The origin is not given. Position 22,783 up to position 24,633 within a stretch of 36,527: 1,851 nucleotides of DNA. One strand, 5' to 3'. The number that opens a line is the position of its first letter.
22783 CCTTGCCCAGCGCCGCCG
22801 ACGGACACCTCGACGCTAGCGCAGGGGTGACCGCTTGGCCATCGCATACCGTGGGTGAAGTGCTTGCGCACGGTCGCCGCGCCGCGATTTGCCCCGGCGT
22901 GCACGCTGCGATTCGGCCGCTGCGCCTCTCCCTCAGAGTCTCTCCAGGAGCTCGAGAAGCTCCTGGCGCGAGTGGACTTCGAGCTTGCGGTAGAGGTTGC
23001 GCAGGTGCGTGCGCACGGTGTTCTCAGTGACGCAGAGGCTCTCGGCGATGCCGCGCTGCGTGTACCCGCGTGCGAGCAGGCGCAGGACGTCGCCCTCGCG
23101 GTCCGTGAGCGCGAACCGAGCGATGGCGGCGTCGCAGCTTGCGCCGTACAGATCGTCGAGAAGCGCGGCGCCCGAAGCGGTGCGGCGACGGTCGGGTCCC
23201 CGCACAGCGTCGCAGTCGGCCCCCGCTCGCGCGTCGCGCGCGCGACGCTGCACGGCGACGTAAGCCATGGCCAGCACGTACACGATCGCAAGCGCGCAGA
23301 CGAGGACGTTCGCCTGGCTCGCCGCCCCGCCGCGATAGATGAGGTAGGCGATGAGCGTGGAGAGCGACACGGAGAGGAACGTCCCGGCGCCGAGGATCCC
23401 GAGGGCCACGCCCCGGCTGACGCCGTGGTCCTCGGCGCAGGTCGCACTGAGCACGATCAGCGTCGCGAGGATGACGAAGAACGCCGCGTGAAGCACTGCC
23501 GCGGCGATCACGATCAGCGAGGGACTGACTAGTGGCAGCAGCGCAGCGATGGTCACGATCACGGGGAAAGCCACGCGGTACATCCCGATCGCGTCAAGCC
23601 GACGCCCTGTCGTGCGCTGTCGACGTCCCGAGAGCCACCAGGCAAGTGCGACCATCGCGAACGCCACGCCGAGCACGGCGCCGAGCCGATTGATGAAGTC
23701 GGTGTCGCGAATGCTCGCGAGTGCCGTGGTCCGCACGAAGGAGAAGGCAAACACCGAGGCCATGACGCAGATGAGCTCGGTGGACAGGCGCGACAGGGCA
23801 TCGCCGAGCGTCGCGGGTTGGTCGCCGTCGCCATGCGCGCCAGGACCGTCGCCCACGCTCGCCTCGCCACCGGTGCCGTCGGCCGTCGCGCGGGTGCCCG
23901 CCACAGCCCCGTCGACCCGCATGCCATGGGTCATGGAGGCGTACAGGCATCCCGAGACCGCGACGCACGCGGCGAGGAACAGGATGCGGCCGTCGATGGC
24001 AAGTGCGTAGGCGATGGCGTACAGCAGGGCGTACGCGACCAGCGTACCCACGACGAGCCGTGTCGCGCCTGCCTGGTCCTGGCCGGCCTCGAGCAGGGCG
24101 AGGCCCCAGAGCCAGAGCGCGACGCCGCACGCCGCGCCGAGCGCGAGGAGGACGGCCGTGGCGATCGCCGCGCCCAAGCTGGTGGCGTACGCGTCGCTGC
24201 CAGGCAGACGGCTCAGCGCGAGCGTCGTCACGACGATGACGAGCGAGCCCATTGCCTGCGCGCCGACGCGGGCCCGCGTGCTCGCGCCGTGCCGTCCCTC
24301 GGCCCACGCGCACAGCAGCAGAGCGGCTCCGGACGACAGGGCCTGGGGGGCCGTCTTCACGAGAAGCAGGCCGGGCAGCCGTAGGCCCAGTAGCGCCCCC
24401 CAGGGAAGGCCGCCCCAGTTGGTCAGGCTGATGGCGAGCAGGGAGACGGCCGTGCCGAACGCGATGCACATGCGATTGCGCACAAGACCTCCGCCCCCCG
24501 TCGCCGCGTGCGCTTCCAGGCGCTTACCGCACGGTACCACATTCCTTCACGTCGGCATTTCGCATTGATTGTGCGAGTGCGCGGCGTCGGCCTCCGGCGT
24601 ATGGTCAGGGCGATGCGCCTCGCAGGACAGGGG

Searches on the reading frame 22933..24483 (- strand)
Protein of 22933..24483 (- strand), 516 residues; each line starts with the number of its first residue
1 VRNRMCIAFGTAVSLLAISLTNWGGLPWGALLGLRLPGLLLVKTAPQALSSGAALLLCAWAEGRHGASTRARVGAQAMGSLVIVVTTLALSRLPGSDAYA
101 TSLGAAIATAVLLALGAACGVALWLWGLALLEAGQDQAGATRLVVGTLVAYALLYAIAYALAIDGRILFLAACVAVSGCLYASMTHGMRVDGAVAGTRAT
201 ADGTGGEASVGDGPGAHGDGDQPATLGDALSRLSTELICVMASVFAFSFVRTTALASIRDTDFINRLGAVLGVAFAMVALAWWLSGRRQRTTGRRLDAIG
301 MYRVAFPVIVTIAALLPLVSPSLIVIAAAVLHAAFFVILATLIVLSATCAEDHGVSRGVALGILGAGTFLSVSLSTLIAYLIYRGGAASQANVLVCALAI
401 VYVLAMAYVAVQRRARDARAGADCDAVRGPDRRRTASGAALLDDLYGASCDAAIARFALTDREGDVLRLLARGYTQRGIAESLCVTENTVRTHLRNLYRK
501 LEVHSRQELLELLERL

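Call 6: search_protein_families(library=pfam, proteins=[window:22933-24483:-], max_evalue=1)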
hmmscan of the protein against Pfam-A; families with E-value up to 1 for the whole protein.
window:22933-24483:- (516 aa): 6 families
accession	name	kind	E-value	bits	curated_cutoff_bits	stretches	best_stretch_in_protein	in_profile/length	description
PF00196.25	GerE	-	1.1e-16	60.6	23.5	1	459-510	3-54/57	Bacterial regulatory proteins, luxR family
PF13384.12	HTH_23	-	0.00028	21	24.6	1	466-499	10-42/50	Homeodomain-like domain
PF08281.18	Sigma70_r4_2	-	0.011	15.8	25.7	1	460-501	12-54/54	Sigma-70, region 4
PF04545.22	Sigma70_r4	-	0.011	15.7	24.1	1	459-501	5-48/50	Sigma-70, region 4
PF13730.12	HTH_36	-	0.058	13.7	25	1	472-498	21-50/55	Helix-turn-helix domain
PF14493.12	HTH_40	-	0.16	12.7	27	1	467-502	6-41/89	Helix-turn-helix domain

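Call 7: search_protein_families(library=ncbifam, proteins=[window:22933-24483:-], max_evalue=1)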
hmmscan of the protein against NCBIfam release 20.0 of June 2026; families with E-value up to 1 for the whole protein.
window:22933-24483:- (516 aa): 32 families (the best 25 are shown)
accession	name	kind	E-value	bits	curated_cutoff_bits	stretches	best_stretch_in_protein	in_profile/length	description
NF011896.0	PRK15369.1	equivalog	2.3e-12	46.9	242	1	458-516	149-207/211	two component system response regulator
NF003420.0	PRK04841.1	equivalog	3.8e-12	45.1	537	1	455-512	835-892/903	HTH-type transcriptional regulator MalT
NF047785.1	respo_reg_MadR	equivalog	2.8e-11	43.2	300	1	455-508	145-198/209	MadR family response regulator transcription factor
NF007708.0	PRK10403.1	equivalog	1.3e-10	41.1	343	1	458-506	153-201/215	nitrate/nitrite response regulator protein NarP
NF007505.1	PRK10100.1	equivalog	4.3e-10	39.6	250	1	457-507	143-193/204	biofilm master transcriptional regulator CsgD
NF052445.1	RespRegMctR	equivalog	4.4e-09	36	300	1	457-510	143-196/205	two-component system response regulator MctR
NF007935.0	PRK10651.1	equivalog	4.4e-09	35.8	250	1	458-508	155-205/216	two-component system response regulator NarL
NF041232.1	BagY_FevT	exception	1.6e-08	33.9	700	1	455-510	293-348/367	LuxR family transcriptional regulator BagY/FevT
TIGR03541.1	reg_near_HchA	equivalog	7.1e-08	32.2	215.6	1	458-507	171-220/232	PA1136 family autoinducer-binding transcriptional regulator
NF007403.0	PRK09935.1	equivalog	2.9e-07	30.3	271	1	455-511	146-202/210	fimbria biosynthesis transcriptional regulator FimZ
TIGR03020.2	EpsA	equivalog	7.2e-07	29.1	170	1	452-507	184-239/247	XrtB/PEP-CTERM-associated transcriptional regulator EpsA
NF052366.1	photon_PedR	equivalog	6.1e-06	26.3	120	1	458-510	2-54/74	photosynthetic electron transport-dependent transcriptional regulator PedR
NF041673.1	transregRamA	equivalog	3.1e-05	23.2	500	1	459-510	219-270/280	acetate metabolism transcriptional regulator RamA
NF041830.1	RR_TF_ErdR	exception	6.1e-05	22.8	390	1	457-514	149-206/213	response regulator transcription factor ErdR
TIGR02937.1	sigma70-ECF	superfamily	8.4e-05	22.3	42.9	1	458-502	117-162/165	sigma-70 family RNA polymerase sigma factor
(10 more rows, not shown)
